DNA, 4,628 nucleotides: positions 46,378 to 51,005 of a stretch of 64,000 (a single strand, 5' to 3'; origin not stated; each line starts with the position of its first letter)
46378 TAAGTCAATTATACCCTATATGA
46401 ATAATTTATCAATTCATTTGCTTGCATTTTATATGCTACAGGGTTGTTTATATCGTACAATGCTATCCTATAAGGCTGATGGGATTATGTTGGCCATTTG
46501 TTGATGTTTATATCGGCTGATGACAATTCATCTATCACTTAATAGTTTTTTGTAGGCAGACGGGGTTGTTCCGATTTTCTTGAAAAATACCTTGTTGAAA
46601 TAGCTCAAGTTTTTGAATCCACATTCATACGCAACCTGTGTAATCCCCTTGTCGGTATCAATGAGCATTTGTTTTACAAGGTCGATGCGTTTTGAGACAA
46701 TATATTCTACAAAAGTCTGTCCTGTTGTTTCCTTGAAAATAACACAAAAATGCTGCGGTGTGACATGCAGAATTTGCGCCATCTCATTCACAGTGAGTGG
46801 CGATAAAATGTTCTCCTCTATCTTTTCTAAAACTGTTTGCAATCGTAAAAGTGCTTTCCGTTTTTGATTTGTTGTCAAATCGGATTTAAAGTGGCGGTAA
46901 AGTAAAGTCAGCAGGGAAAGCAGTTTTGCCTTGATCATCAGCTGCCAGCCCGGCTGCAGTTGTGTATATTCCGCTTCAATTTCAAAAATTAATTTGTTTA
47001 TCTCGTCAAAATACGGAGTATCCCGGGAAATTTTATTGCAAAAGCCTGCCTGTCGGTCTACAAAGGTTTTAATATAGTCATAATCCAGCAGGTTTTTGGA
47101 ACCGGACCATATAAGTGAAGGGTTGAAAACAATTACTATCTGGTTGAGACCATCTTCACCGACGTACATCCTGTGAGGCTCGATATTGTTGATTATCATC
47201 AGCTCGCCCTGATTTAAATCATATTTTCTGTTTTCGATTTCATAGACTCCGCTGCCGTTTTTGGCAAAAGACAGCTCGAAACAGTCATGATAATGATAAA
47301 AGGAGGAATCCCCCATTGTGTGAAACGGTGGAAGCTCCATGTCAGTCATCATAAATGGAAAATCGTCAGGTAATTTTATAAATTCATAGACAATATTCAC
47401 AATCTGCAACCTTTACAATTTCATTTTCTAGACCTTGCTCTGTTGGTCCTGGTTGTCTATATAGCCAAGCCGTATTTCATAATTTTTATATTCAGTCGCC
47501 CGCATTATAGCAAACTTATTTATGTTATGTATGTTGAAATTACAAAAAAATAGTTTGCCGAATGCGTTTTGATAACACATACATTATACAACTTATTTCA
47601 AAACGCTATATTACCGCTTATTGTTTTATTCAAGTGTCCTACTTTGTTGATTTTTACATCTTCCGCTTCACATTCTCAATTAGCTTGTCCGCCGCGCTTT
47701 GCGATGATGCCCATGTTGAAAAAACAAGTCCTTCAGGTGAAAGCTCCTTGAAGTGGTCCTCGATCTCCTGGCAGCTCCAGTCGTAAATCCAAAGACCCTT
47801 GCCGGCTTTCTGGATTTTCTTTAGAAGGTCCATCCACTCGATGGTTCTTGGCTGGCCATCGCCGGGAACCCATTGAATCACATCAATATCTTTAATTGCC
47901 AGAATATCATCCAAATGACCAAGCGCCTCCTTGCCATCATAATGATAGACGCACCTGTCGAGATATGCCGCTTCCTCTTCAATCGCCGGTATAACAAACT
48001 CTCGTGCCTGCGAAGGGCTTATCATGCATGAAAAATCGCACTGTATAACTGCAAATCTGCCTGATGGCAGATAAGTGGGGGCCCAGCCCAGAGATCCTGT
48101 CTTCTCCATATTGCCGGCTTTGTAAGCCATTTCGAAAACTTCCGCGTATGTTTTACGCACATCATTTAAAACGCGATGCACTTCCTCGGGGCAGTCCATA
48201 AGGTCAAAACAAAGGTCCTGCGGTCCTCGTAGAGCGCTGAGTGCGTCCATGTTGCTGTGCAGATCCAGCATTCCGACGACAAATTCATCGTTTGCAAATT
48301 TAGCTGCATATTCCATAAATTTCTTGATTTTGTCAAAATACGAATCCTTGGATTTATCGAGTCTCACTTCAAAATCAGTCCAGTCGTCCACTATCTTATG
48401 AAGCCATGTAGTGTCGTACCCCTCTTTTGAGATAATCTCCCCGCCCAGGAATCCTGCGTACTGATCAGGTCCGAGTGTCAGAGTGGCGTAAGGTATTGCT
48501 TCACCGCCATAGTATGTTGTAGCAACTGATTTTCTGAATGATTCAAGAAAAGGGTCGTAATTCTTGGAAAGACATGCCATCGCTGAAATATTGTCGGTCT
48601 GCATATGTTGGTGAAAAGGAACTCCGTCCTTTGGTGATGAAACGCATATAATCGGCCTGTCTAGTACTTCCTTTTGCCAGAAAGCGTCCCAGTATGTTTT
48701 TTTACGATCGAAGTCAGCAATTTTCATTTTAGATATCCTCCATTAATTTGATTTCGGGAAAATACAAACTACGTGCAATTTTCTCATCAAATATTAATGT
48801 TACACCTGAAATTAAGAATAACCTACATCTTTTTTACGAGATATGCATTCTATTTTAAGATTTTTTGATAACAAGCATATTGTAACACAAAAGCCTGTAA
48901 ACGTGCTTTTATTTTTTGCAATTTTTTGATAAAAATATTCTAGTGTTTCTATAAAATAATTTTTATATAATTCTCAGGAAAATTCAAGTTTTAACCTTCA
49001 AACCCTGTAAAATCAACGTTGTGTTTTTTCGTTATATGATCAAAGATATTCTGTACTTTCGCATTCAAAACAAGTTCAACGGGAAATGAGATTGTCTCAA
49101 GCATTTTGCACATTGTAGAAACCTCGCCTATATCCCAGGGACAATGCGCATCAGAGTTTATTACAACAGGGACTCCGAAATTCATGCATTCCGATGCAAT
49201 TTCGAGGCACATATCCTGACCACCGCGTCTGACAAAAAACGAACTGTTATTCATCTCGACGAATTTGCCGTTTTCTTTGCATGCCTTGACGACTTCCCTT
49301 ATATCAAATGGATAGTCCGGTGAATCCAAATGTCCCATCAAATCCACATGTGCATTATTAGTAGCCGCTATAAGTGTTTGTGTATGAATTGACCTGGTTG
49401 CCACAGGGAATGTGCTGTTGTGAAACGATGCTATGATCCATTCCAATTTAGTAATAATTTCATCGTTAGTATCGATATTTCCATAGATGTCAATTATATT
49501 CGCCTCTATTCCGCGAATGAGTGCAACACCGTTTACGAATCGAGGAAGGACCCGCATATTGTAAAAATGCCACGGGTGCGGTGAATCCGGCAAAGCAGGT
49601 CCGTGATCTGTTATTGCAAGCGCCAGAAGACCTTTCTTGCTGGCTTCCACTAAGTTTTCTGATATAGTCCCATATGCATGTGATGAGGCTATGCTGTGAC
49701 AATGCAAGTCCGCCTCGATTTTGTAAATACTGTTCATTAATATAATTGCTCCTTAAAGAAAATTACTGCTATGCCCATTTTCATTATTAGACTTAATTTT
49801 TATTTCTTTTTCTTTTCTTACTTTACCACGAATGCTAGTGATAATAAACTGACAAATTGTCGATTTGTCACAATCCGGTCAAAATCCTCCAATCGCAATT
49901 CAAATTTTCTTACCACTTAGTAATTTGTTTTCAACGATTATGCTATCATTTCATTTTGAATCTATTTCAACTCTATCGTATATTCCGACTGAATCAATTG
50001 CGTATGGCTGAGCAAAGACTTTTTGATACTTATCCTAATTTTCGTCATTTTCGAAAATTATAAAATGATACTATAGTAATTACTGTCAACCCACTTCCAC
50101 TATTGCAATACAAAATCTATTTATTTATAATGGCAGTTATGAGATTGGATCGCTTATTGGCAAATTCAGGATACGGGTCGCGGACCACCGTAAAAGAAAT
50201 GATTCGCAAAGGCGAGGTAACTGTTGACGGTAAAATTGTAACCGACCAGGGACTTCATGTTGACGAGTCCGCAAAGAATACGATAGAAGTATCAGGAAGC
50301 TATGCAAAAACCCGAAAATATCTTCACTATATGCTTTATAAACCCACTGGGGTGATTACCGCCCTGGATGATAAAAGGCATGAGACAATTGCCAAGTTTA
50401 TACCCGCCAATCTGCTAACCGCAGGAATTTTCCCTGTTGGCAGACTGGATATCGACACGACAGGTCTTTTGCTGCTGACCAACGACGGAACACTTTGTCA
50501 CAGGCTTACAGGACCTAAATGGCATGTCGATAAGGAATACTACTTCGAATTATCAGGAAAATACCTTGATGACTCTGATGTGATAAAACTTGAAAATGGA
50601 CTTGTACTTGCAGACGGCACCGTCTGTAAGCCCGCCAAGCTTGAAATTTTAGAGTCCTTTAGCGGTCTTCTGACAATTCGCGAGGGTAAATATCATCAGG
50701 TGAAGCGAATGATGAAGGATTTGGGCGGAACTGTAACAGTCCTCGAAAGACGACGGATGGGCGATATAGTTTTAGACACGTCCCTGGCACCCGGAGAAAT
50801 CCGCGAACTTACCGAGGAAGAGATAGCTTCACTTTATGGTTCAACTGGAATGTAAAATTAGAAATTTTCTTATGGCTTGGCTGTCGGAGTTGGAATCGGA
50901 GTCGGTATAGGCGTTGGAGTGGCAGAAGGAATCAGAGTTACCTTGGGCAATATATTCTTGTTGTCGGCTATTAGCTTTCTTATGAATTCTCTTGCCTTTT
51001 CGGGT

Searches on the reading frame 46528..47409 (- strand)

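Call 72: search_protein_families(library=pfam, proteins=[window:46528-47409:-], max_evalue=0.0001)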
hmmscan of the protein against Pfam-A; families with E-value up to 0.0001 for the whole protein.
window:46528-47409:- (293 aa): 3 families
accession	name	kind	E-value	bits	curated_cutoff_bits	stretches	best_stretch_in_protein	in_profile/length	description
PF12833.13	HTH_18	-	2e-21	76.5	33.6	1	210-288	1-79/80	Helix-turn-helix domain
PF00165.29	HTH_AraC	-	4.4e-18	65.4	26.6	2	251-286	6-40/42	Bacterial regulatory helix-turn-helix proteins, AraC family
PF02311.25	AraC_binding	-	1.6e-11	44.5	21.1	1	30-167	10-135/135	AraC-like ligand binding domain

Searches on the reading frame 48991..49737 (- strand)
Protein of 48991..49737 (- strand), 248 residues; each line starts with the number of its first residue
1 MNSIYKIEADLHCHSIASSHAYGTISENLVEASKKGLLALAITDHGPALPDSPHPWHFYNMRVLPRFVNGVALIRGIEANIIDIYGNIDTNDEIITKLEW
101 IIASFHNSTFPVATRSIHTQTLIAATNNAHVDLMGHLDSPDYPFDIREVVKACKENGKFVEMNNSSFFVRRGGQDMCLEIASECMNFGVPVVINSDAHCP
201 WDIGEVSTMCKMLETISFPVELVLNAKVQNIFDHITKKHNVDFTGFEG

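Call 72: search_protein_families(library=pfam, proteins=[window:48991-49737:-], max_evalue=0.0001)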
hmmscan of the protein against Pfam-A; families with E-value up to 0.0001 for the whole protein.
window:48991-49737:- (248 aa): 1 family
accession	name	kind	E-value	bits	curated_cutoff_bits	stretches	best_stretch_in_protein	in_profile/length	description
PF02811.25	PHP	-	4.1e-09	37.4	26.4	1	10-164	1-163/164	PHP domain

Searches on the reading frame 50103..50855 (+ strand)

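Call 72: search_protein_families(library=pfam, proteins=[window:50103-50855:+], max_evalue=0.0001)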
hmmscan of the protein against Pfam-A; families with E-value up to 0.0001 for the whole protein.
window:50103-50855:+ (250 aa): 2 families
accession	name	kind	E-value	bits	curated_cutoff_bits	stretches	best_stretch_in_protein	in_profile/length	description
PF00849.27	PseudoU_synth_2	-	8.2e-16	59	26.8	1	76-205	3-151/152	RNA pseudouridylate synthase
PF01479.30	S4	-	4.8e-13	49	22.8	1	13-56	1-45/48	S4 domain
